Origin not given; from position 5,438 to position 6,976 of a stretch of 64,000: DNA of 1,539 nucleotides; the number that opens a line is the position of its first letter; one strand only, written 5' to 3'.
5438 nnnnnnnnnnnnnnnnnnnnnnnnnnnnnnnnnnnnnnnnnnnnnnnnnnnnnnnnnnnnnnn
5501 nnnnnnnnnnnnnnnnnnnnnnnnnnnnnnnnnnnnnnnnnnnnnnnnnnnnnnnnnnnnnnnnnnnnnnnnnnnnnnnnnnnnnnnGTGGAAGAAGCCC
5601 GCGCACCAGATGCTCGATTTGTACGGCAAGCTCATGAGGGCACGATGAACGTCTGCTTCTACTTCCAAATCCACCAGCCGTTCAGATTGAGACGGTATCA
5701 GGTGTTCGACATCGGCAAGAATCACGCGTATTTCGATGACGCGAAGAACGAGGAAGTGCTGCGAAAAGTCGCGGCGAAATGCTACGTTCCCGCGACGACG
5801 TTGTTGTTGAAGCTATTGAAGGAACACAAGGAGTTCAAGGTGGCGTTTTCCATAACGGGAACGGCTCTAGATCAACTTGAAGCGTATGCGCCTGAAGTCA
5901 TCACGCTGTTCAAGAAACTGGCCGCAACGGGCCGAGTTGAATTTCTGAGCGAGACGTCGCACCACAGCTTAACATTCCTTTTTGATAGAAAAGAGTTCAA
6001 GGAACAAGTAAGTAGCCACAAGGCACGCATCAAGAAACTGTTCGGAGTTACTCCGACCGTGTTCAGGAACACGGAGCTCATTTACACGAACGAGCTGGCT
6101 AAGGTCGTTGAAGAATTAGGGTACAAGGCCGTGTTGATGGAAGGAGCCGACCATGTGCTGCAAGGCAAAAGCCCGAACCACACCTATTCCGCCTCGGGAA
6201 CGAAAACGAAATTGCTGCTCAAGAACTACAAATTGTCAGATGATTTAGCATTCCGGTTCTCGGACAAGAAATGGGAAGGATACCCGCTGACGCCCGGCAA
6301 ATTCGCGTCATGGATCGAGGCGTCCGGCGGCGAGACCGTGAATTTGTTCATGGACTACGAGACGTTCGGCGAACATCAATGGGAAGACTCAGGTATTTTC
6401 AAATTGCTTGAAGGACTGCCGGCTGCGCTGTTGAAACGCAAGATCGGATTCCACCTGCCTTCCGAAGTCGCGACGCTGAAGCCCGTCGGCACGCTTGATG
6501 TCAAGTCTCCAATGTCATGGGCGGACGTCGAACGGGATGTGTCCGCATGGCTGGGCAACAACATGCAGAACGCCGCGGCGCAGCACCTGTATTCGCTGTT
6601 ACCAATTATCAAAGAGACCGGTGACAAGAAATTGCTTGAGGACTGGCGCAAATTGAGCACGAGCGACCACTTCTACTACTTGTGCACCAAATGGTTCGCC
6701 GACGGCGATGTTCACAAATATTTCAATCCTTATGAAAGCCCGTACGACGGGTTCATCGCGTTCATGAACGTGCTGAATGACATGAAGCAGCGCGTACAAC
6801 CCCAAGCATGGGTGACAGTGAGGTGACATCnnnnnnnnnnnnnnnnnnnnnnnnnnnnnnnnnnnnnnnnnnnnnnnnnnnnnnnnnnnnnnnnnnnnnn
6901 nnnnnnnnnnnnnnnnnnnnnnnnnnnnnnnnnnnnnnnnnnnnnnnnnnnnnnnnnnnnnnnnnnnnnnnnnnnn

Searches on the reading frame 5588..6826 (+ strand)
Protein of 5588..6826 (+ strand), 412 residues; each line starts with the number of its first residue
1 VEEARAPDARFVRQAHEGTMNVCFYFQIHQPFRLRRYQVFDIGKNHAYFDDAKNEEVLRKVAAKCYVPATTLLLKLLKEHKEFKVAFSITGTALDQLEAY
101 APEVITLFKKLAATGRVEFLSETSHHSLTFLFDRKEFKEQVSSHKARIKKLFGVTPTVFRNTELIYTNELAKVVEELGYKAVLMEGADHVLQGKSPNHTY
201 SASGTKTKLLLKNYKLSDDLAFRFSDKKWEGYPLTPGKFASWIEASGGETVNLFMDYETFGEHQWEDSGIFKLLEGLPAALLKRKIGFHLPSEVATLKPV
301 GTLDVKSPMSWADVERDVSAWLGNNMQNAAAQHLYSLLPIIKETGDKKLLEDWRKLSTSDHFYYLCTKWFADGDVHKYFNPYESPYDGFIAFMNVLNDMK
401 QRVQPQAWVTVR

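Call 14: search_protein_families(library=pfam, proteins=[window:5588-6826:+], max_evalue=0.001)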
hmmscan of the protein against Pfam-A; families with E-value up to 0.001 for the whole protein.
window:5588-6826:+ (412 aa): 2 families
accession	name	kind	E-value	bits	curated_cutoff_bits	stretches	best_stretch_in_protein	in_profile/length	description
PF03065.20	Glyco_hydro_57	-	2e-74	251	21.2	1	24-302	2-287/291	Glycosyl hydrolase family 57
PF01522.26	Polysacc_deac_1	-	3e-09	37.3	23.1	1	67-182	18-124/124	Polysaccharide deacetylase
